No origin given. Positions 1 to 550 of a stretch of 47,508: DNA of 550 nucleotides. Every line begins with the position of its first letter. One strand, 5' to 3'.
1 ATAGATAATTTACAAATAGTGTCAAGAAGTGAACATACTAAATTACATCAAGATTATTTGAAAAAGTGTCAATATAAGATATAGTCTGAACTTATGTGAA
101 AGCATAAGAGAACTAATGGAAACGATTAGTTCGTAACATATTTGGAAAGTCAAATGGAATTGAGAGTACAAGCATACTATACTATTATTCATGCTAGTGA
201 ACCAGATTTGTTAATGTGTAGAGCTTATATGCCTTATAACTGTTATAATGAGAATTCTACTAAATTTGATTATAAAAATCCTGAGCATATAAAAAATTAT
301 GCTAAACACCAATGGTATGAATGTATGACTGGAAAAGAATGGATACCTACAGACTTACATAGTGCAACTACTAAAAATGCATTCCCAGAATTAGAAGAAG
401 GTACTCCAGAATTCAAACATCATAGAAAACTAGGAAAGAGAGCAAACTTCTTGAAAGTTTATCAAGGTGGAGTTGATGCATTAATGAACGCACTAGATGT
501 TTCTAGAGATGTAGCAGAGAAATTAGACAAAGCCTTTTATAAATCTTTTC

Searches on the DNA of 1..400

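Call 95: search_rna_families(source=window, start=1, end=400, threshold=evalue, max_evalue=1)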
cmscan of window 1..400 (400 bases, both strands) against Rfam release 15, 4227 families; matches with E-value up to 1: 1.
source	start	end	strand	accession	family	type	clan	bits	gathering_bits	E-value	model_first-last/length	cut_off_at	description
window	1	108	+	RF00028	Intron_gpI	Intron;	-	17.8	50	0.028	164-253/253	5'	Group I catalytic intron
